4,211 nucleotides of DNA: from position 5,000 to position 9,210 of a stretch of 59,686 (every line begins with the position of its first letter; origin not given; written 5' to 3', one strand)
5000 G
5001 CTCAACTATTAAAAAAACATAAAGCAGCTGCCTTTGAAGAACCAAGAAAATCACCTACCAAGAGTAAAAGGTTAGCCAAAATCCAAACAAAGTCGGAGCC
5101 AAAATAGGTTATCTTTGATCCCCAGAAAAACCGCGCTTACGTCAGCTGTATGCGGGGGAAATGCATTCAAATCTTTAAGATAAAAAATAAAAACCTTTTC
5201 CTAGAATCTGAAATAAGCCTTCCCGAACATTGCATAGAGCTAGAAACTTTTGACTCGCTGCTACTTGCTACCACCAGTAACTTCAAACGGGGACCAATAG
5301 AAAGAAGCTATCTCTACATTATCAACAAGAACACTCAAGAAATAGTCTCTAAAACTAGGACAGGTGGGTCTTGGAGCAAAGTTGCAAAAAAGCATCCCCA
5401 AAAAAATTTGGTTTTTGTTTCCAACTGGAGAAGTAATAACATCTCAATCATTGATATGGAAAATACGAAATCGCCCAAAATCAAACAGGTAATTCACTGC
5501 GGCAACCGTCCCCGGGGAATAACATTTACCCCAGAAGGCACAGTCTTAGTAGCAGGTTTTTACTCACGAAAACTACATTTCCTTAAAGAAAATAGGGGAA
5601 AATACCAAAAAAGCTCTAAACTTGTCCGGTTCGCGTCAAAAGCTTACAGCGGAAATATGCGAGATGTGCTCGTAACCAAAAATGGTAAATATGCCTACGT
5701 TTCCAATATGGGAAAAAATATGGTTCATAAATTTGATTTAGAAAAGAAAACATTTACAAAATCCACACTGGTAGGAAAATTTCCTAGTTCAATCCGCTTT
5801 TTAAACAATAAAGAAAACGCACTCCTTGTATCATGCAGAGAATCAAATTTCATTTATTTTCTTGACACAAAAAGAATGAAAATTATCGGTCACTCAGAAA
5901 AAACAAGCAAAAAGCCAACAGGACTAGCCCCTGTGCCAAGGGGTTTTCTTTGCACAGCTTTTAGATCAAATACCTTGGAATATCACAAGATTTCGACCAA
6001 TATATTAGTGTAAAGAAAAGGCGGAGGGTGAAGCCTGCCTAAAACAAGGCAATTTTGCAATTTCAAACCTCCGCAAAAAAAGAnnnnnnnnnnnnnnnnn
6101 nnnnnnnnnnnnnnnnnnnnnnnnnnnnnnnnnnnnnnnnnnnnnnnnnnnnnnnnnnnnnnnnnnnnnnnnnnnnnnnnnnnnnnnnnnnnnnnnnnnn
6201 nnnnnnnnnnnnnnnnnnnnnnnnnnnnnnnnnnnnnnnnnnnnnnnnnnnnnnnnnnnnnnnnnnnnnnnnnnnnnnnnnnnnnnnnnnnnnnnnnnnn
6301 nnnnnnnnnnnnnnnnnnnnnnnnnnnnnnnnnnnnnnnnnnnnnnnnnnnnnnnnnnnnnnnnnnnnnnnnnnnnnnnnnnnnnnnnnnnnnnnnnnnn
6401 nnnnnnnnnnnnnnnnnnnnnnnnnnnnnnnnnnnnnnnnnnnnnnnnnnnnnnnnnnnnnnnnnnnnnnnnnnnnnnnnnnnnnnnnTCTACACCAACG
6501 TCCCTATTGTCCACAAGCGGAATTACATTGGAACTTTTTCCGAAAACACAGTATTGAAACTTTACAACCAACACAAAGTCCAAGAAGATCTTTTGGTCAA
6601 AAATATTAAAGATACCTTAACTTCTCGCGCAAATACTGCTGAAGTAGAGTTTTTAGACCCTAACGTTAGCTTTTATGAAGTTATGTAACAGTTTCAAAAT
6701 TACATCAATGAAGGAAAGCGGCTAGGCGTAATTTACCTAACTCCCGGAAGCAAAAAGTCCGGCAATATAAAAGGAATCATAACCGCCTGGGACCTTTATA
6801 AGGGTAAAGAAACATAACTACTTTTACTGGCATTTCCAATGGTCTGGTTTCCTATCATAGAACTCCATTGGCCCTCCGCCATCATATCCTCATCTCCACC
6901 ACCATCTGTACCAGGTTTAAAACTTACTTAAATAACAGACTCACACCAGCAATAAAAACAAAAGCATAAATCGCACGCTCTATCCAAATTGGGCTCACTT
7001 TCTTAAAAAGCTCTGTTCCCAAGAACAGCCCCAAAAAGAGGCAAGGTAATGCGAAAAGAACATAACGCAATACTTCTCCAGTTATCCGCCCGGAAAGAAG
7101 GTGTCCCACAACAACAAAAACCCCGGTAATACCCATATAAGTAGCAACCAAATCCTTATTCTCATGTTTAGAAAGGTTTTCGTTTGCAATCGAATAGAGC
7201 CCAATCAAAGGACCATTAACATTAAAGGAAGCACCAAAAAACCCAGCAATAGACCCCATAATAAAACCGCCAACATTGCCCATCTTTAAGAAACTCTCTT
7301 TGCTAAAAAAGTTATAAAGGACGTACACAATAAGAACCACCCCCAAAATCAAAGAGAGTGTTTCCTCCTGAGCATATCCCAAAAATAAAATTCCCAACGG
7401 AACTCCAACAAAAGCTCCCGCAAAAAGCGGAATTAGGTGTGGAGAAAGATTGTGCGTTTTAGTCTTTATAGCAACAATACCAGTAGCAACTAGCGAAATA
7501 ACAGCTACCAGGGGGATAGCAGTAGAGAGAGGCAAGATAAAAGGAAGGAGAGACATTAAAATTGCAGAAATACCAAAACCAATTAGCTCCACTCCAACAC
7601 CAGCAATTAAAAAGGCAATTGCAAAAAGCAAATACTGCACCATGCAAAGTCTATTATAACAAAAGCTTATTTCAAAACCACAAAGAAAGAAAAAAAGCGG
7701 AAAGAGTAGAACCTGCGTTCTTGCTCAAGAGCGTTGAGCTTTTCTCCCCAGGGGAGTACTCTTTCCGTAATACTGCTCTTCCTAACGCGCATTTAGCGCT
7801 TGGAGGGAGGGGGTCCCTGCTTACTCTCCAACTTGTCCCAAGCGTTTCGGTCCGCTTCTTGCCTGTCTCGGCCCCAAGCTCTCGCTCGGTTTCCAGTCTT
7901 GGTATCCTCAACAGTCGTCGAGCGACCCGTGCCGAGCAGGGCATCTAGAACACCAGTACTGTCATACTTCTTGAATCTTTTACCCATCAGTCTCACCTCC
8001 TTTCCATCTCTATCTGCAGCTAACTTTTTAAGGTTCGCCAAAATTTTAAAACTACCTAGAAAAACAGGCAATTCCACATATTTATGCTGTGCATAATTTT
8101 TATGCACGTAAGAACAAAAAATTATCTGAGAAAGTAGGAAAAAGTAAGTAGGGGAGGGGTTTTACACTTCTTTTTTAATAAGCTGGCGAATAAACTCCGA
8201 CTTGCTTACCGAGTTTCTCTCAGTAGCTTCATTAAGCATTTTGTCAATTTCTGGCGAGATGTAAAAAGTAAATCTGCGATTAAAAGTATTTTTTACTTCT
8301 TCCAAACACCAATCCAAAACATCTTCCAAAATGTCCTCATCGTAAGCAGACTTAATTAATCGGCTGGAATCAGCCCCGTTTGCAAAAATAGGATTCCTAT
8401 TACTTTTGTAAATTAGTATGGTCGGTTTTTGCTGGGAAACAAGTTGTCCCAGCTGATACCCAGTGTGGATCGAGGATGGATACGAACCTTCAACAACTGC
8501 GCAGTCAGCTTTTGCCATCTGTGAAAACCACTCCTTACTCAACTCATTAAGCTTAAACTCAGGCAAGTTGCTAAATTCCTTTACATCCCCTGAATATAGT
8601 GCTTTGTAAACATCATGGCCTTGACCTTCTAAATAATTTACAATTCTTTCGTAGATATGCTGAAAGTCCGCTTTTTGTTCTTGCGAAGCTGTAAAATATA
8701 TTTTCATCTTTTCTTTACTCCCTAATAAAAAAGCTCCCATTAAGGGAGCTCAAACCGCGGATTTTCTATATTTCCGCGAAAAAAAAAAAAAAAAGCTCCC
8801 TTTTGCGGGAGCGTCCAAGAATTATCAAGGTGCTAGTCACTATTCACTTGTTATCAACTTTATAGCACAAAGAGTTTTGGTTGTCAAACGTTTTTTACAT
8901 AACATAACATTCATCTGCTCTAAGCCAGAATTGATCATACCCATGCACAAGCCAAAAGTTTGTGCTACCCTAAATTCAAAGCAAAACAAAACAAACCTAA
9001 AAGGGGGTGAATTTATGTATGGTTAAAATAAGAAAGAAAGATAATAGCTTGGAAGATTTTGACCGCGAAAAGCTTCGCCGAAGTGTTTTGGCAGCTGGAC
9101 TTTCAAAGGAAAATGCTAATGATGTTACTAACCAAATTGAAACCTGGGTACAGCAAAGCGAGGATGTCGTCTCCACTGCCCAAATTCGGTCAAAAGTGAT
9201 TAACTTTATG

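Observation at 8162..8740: Paralogous DNPH1/NDT-like plus ribbon-helix-helix fusion proteins (8162-8740 and 4282-4881)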

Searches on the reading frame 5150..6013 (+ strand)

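Call 22: search_protein_families(library=pfam, proteins=[window:5150-6013:+], max_evalue=0.01)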
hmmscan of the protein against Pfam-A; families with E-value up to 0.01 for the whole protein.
window:5150-6013:+ (287 aa): 7 families
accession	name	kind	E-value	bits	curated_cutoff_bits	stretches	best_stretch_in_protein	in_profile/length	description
PF10282.15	Lactonase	-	5.6e-10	39.4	21.7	2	121-237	193-317/344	Lactonase, 7-bladed beta-propeller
PF25174.1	Beta-prop_THOC3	-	1.9e-05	24.2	305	0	62-151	78-162/272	THOC3 beta-propeller domain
PF23414.1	Beta-prop_EML_2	-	4.1e-05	23.5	90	1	82-251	7-164/266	Echinoderm microtubule-associated protein second beta-propeller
PF24796.1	WDR55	-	0.00014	21.4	200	1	81-259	15-185/296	WDR55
PF13570.13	Beta-prop_ACSF4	-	0.00041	20.3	133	1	54-241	72-244/329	Beta-alanine-activating enzyme, beta-propeller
PF23756.1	Beta-prop_HPS5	-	0.0006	19.6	34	1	141-253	82-197/328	HPS5 beta propeller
PF24807.1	WD40_CDC20-Fz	-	0.0018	18.1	200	0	55-136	204-283/292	CDC20/Fizzy WD40 domain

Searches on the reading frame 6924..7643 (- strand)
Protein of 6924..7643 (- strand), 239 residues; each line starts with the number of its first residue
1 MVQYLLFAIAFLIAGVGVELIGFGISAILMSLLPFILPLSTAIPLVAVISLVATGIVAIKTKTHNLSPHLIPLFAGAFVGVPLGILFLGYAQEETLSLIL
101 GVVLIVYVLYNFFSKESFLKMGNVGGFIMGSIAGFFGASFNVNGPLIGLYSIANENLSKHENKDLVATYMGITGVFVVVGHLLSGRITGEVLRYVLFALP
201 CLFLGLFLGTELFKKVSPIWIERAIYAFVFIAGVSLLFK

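Call 22: search_protein_families(library=pfam, proteins=[window:6924-7643:-], max_evalue=0.01)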
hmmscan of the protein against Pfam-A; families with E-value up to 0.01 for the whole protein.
window:6924-7643:- (239 aa): 2 families
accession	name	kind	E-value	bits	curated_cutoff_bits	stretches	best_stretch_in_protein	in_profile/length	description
PF01925.25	TauE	-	2.6e-22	80.1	32.6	1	8-236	2-237/237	Sulfite exporter TauE/SafE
PF13829.11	DUF4191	-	0.0052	16.6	30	1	63-178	18-126/219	Domain of unknown function (DUF4191)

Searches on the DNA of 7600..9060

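Call 14: search_rna_families(source=window, start=7600, end=9060, threshold=evalue, max_evalue=1)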
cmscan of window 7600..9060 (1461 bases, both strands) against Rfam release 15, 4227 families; matches with E-value up to 1: 3.
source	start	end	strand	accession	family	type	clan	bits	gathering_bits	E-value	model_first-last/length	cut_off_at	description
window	8716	8807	-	RF02502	Atu_C8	Gene; sRNA;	-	25.9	50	0.016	1-122/122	no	Rhizobiales sRNA Atu_C8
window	8725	8823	-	RF00513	Trp_leader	Cis-reg; leader;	-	22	41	0.13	1-100/100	no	Tryptophan operon leader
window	8724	8812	-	RF01859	Phe_leader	Cis-reg; leader;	-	21.9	55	0.85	1-125/125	no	Phenylalanine leader peptide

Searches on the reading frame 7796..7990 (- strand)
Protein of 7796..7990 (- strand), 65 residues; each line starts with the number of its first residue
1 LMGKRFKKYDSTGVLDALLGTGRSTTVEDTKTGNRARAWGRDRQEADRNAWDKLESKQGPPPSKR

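Call 22: search_protein_families(library=pfam, proteins=[window:7796-7990:-], max_evalue=0.01)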
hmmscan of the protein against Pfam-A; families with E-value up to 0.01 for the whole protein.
window:7796-7990:- (65 aa): 0 families

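Call 67: search_protein_families(library=padloc, proteins=[window:7796-7990:-], max_evalue=0.01)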
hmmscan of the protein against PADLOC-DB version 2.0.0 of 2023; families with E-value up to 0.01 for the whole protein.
window:7796-7990:- (65 aa): 0 families
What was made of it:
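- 7793..7987 (-): Small ORF (64 aa, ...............) with a strong GGAGG ribosome-binding site. It is the gene placed under the palindrome and promoter in this window. No Pfam or PADLOC hit (calls 22, 67).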
